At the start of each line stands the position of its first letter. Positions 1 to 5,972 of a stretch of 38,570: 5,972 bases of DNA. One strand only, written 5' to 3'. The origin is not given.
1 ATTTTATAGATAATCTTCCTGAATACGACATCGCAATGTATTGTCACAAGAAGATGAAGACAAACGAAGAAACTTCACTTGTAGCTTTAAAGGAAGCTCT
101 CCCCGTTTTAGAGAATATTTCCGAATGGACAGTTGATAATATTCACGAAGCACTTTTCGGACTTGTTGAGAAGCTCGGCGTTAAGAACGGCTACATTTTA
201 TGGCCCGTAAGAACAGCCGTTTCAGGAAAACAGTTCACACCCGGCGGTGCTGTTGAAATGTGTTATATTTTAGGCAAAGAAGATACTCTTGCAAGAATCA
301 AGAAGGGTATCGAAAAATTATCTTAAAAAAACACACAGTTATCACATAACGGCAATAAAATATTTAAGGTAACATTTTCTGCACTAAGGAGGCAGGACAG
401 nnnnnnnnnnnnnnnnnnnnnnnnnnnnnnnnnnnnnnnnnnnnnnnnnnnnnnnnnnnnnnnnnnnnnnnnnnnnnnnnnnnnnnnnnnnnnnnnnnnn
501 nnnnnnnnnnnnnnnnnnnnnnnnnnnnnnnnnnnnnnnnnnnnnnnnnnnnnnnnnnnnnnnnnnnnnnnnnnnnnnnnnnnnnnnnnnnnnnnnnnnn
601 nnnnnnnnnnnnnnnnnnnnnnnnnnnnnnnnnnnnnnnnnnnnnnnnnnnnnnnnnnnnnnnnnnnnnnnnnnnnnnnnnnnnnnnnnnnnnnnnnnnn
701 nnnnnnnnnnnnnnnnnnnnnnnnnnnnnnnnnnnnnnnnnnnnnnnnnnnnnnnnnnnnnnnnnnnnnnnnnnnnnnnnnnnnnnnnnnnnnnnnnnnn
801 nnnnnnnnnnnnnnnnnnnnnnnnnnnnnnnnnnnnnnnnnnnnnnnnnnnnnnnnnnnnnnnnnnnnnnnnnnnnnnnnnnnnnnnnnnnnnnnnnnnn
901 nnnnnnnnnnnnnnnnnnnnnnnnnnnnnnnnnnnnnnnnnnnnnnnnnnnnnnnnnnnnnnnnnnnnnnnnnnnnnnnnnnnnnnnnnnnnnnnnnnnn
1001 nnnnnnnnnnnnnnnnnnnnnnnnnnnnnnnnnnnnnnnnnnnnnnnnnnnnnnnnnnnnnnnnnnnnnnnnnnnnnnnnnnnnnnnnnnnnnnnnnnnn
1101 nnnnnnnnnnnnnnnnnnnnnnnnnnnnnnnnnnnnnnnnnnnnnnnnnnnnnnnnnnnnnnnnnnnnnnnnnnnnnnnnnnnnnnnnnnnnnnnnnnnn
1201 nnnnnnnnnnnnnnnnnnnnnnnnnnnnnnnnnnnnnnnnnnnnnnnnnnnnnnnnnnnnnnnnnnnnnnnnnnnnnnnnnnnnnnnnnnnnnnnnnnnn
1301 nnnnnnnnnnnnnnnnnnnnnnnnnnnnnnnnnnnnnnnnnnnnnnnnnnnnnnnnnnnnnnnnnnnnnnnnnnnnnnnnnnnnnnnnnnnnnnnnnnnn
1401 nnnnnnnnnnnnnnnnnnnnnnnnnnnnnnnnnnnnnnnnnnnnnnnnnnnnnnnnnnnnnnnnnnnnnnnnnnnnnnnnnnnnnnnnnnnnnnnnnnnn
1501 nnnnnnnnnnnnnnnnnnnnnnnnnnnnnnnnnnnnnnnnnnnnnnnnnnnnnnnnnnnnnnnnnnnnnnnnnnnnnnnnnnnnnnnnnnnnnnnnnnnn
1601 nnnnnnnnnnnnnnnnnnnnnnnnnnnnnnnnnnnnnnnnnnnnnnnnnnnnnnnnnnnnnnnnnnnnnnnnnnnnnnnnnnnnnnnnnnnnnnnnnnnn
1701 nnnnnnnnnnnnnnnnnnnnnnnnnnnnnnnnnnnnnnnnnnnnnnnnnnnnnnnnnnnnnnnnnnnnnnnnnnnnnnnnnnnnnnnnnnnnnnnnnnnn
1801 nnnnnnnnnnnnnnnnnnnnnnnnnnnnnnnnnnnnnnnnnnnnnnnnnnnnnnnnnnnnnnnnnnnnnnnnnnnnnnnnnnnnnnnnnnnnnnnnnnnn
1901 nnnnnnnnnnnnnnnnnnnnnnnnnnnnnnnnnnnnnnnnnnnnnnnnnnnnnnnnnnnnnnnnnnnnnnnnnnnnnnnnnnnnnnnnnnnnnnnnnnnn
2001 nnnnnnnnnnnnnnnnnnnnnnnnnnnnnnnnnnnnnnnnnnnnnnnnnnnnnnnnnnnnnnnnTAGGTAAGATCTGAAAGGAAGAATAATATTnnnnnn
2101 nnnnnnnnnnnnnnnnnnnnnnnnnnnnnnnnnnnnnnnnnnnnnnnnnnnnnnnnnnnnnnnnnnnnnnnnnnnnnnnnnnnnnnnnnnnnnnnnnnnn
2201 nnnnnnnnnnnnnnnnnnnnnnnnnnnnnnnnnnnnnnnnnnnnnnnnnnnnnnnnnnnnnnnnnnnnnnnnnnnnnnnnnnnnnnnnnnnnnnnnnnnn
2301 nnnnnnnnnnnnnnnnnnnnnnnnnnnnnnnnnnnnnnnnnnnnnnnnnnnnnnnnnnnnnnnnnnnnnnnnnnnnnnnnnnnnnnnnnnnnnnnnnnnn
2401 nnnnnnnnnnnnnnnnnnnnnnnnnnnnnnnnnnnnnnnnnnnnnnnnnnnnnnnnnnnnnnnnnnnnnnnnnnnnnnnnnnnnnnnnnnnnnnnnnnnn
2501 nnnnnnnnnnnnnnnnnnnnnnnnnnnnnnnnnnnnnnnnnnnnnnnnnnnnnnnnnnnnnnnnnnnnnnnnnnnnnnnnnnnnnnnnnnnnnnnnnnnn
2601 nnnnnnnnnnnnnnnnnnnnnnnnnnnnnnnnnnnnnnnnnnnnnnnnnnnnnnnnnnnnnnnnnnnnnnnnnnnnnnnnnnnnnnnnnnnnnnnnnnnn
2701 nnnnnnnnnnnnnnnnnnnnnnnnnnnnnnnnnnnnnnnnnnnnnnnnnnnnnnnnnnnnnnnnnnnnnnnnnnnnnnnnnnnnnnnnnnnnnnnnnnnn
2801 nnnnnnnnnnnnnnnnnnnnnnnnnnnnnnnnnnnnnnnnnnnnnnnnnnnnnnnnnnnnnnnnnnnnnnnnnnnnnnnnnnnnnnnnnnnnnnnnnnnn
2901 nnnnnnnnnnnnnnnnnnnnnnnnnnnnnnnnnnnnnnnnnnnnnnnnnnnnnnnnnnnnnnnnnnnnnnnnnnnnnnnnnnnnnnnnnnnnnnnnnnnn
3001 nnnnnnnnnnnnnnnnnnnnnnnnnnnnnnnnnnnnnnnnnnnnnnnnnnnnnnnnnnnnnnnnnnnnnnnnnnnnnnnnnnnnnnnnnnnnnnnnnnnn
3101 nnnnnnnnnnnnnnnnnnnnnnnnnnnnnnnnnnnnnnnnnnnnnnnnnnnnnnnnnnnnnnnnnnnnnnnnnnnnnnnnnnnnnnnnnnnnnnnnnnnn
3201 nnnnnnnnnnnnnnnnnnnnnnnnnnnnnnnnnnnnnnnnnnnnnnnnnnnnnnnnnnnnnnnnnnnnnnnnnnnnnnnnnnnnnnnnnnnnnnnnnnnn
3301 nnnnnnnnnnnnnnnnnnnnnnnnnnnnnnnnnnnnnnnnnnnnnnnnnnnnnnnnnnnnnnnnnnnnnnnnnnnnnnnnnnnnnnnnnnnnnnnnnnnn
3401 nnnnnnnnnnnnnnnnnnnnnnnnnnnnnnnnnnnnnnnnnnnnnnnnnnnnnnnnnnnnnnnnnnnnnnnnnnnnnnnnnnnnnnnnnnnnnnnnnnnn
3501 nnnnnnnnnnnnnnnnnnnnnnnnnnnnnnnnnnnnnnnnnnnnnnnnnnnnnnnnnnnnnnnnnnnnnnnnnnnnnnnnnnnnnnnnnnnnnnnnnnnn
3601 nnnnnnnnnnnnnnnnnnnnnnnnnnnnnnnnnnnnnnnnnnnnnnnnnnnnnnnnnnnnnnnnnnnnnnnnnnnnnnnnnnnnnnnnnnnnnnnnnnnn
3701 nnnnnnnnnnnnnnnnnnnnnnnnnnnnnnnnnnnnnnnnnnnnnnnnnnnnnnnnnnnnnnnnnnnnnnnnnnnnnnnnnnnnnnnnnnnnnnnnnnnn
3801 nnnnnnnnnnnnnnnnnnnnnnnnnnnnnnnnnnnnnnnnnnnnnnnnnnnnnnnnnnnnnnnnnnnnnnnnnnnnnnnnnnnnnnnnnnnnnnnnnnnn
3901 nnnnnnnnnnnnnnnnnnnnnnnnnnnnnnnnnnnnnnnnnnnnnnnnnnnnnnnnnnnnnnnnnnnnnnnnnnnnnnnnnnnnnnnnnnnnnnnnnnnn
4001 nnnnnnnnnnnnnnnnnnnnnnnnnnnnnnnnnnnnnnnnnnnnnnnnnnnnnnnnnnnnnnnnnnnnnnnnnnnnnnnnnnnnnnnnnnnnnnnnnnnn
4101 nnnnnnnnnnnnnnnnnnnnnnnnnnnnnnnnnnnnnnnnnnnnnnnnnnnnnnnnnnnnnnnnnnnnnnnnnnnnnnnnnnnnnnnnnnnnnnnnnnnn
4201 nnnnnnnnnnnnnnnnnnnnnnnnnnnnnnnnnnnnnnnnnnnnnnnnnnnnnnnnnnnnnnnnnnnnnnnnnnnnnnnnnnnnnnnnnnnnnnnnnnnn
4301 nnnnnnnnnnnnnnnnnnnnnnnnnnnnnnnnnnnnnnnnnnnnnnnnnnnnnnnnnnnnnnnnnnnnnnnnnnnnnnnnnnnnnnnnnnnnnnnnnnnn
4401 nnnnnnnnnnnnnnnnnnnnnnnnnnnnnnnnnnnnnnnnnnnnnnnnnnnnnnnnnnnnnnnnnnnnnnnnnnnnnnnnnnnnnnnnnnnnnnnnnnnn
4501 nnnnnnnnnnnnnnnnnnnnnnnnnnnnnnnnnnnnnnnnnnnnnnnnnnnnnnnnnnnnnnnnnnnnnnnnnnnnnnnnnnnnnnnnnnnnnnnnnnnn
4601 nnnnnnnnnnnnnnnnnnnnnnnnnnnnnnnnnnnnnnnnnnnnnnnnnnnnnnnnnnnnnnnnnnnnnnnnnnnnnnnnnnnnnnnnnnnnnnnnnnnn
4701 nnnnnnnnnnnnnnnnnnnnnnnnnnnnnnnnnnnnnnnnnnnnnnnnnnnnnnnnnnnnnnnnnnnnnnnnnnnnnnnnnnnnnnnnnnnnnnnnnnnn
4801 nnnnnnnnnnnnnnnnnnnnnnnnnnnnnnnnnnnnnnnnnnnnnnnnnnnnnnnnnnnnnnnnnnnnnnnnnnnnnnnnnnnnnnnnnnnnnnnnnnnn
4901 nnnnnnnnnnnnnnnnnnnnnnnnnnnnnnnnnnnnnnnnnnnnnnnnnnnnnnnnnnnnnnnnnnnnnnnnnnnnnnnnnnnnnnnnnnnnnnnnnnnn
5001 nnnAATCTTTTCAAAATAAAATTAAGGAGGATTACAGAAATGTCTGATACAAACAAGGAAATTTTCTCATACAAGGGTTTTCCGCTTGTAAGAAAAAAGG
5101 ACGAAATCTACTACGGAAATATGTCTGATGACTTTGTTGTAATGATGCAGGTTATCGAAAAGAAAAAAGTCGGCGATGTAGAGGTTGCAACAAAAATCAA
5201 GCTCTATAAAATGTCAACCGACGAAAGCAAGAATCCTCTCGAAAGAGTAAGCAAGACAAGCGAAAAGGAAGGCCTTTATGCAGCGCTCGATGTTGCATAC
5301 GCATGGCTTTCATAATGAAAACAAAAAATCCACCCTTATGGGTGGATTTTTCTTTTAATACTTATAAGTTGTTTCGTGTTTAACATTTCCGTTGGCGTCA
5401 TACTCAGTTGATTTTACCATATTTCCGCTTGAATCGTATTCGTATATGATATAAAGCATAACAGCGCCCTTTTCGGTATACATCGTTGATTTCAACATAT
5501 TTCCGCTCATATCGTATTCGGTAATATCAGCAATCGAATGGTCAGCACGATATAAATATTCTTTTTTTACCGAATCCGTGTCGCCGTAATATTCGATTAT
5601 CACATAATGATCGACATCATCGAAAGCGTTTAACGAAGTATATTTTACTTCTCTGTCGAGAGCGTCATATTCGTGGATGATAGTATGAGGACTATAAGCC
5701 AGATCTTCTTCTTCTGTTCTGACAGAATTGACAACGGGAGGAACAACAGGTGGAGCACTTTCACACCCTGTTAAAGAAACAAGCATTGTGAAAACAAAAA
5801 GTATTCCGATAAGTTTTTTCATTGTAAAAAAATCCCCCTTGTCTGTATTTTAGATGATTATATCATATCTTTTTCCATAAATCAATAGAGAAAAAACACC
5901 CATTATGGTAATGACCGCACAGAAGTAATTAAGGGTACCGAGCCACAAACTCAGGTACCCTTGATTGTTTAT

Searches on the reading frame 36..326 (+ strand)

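Call 11: search_protein_families(library=pfam, max_evalue=0.001, proteins=[window:36-326:+])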
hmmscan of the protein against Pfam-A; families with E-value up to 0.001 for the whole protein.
window:36-326:+ (96 aa): 1 family
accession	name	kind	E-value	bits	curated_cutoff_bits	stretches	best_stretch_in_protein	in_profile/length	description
PF19269.4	Anticodon_2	-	7e-33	114.4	23.6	1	1-92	51-141/141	Anticodon binding domain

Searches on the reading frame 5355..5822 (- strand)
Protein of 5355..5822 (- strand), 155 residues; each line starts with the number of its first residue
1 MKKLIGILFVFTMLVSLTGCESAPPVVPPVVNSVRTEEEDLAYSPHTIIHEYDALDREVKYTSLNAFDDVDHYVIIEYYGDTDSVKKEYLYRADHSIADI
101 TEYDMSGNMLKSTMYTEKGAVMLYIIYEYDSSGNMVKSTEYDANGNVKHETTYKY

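Call 10: search_protein_families(library=pfam, max_evalue=0.001, proteins=[window:5355-5822:-])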
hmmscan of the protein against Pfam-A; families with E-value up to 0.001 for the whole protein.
window:5355-5822:- (155 aa): 2 families
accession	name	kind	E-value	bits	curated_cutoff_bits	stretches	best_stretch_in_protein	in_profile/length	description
PF11178.13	DUF2963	-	4e-11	42.6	22.6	1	91-139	1-51/52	Protein of unknown function (DUF2963)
PF05593.20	RHS_repeat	-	8.8e-06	26.4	22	0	103-146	1-37/38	RHS Repeat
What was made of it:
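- A DUF2963 ORF also lies outside the island at 5355-5822 (call 10).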
